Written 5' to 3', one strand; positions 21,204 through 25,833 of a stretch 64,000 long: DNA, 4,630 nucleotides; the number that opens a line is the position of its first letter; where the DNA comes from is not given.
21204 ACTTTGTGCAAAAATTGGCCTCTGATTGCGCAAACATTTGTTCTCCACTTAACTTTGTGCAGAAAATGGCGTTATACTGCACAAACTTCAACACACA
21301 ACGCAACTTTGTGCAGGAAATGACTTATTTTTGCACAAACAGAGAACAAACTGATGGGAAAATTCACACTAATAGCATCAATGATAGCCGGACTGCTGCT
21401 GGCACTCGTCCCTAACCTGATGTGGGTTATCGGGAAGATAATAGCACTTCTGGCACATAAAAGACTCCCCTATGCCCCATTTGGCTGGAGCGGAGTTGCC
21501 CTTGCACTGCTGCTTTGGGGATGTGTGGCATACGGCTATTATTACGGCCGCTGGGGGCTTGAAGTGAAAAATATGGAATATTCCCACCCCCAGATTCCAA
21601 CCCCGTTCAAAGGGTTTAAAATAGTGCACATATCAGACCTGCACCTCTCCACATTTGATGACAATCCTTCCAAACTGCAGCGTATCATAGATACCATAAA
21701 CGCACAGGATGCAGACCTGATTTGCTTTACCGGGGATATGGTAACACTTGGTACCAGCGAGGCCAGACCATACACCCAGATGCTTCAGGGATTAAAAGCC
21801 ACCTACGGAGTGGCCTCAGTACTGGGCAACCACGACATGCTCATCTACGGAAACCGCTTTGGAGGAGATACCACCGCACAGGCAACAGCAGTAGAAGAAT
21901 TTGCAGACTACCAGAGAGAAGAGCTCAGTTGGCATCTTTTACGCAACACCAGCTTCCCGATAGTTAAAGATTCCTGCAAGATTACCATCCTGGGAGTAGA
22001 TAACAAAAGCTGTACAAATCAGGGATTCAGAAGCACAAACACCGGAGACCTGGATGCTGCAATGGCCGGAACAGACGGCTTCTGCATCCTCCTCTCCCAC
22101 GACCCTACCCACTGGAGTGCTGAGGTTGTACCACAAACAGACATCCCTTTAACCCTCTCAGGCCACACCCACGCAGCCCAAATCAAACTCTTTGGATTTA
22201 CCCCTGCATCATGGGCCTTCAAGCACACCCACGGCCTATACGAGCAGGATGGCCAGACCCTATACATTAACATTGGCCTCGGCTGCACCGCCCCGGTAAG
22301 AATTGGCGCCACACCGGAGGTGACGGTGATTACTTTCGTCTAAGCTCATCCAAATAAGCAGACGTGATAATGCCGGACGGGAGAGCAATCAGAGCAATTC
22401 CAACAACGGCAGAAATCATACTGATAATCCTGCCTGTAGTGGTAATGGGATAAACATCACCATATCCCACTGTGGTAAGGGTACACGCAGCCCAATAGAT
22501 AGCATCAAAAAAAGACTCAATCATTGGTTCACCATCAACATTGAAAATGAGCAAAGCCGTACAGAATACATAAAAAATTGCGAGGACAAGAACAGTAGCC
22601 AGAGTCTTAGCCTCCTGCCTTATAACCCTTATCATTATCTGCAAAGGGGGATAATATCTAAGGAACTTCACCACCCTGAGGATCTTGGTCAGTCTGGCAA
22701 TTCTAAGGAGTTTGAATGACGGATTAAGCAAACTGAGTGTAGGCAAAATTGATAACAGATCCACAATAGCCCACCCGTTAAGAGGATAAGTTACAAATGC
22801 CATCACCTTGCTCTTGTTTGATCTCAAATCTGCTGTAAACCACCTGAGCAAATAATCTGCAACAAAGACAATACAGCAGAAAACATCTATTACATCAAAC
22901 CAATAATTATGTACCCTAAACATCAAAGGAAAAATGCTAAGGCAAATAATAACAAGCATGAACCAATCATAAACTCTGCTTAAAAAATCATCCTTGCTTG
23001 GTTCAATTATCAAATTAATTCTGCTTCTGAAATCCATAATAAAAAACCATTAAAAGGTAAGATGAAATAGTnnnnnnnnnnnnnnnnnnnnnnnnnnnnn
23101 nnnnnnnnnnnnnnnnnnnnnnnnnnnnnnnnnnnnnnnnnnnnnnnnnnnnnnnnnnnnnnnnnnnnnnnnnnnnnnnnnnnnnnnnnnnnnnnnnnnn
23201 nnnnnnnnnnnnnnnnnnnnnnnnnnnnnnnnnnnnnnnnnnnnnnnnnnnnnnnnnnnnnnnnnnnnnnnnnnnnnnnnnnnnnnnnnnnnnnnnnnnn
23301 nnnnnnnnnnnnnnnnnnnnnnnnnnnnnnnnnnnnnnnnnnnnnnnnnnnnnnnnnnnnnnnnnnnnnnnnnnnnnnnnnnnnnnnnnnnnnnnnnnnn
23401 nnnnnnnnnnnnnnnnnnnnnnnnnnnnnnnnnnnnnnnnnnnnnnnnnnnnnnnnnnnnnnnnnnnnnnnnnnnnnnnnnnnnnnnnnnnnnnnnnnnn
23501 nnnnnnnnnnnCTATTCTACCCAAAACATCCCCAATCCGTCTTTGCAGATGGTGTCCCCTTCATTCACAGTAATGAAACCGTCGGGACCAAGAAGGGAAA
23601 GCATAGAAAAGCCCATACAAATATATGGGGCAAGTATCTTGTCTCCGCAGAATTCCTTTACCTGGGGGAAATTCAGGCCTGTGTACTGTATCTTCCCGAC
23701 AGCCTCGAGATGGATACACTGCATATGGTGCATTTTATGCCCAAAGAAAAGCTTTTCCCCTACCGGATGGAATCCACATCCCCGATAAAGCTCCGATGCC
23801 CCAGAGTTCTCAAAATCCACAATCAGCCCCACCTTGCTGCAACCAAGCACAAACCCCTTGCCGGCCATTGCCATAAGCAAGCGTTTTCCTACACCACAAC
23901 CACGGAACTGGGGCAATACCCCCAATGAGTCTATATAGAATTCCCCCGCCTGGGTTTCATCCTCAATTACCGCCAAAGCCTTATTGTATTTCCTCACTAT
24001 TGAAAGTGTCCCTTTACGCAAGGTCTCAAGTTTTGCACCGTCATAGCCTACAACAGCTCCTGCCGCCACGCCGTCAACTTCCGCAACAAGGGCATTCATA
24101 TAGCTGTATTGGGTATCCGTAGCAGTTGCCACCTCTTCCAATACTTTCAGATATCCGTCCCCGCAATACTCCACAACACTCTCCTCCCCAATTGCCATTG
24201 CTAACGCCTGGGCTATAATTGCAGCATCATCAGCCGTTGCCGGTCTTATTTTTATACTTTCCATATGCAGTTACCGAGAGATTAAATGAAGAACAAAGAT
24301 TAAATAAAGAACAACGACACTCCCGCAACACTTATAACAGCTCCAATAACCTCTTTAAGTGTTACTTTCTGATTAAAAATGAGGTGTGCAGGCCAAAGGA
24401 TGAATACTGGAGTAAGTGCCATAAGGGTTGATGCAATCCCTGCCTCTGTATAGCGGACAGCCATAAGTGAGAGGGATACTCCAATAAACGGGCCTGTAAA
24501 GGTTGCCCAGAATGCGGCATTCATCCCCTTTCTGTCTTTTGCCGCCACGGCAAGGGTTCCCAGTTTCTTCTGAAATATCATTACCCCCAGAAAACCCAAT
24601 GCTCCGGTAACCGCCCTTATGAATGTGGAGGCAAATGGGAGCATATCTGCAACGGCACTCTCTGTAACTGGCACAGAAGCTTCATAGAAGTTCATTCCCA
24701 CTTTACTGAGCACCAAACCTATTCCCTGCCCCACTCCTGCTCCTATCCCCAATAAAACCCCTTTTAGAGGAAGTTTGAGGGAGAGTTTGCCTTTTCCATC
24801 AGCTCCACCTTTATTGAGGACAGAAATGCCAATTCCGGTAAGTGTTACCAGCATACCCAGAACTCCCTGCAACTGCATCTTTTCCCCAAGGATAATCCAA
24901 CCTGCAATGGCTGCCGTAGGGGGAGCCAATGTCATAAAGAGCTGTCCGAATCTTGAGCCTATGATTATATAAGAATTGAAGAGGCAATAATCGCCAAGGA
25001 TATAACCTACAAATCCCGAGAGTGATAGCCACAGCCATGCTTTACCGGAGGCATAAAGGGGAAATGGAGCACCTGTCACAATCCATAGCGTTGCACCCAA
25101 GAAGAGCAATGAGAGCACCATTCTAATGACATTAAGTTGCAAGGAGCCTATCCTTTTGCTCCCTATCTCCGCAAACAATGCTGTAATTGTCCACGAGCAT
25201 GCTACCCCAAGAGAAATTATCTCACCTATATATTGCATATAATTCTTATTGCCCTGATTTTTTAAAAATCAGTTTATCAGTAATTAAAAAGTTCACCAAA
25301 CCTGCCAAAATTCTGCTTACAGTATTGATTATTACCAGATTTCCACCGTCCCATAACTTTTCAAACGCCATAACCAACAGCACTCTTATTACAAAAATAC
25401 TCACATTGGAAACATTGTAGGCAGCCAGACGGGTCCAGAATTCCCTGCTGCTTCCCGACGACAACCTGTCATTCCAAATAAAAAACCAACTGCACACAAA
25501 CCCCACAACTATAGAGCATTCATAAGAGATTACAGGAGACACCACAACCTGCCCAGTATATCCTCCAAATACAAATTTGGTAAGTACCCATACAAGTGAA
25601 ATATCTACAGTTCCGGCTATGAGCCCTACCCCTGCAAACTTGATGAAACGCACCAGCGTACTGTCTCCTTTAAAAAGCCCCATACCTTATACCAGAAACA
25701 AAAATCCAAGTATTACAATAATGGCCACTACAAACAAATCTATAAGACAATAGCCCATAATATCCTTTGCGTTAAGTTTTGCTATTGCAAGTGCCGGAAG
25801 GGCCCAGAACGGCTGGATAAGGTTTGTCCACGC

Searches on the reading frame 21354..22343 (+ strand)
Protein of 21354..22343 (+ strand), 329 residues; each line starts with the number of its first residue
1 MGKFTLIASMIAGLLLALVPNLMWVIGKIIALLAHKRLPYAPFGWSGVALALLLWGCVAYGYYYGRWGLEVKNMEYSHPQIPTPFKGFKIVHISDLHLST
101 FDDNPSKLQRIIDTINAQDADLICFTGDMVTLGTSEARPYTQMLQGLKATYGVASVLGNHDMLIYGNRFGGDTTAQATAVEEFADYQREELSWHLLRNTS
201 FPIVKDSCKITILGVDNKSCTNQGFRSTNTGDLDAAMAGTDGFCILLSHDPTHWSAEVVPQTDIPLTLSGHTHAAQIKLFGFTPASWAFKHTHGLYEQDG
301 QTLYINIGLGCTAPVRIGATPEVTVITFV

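Call 26: search_protein_families(library=pfam, proteins=[window:21354-22343:+], max_evalue=0.00001)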
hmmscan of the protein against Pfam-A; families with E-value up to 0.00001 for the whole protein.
window:21354-22343:+ (329 aa): 2 families
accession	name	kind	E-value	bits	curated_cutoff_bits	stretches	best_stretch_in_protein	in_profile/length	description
PF00149.33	Metallophos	-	6.1e-13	50.1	21.5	1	88-274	1-190/191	Calcineurin-like phosphoesterase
PF12850.12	Metallophos_2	-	7.1e-10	39.5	27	1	89-308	2-133/154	Calcineurin-like phosphoesterase superfamily domain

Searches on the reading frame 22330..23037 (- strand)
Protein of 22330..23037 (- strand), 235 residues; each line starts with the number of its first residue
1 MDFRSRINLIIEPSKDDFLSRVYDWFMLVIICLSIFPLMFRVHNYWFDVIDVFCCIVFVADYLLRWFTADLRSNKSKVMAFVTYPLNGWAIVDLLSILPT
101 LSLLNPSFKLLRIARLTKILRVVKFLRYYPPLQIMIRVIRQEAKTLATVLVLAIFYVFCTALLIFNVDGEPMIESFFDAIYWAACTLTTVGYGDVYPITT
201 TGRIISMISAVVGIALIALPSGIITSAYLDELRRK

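Call 26: search_protein_families(library=pfam, proteins=[window:22330-23037:-], max_evalue=0.00001)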
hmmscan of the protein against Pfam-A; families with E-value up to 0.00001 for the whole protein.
window:22330-23037:- (235 aa): 2 families
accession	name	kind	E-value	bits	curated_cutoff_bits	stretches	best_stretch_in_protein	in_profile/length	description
PF00520.37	Ion_trans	-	9.3e-29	100.8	25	1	21-228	2-233/241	Ion transport protein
PF07885.22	Ion_trans_2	-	8e-17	61.3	22.5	1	152-226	9-75/79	Ion channel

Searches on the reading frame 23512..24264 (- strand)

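Call 26: search_protein_families(library=pfam, proteins=[window:23512-24264:-], max_evalue=0.00001)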
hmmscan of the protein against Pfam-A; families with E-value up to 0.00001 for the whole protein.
window:23512-24264:- (250 aa): 2 families
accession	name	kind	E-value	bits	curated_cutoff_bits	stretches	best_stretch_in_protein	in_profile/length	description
PF00583.31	Acetyltransf_1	-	2.6e-11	44.2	20.7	1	58-165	35-116/116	Acetyltransferase (GNAT) family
PF13508.13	Acetyltransf_7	-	5.3e-08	33.6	27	1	101-166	28-83/84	Acetyltransferase (GNAT) domain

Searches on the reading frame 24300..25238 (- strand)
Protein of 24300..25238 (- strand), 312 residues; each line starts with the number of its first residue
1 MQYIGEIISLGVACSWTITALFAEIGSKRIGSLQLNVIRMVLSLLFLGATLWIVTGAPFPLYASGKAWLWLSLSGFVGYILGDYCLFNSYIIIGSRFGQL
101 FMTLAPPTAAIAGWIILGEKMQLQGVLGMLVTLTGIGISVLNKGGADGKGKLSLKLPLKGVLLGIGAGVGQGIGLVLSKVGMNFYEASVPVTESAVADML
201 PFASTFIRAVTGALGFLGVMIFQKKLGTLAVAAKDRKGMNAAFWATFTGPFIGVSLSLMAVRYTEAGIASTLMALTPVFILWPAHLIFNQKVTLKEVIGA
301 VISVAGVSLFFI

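Call 26: search_protein_families(library=pfam, proteins=[window:24300-25238:-], max_evalue=0.00001)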
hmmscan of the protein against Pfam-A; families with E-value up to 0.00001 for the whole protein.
window:24300-25238:- (312 aa): 1 family
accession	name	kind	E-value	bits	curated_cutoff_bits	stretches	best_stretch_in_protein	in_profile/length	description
PF00892.27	EamA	-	1.1e-29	103.9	28.2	2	4-139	2-133/135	EamA-like transporter family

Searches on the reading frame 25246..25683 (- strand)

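Call 54: search_protein_families(library=pfam, proteins=[window:25246-25683:-], max_evalue=0.001)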
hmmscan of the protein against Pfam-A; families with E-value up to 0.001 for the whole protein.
window:25246-25683:- (145 aa): 1 family
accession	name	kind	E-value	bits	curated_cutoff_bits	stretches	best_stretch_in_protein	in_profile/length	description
PF04138.20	GtrA_DPMS_TM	-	3.6e-11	43.7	26.1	1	15-140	1-117/117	GtrA/DPMS, transmembrane domain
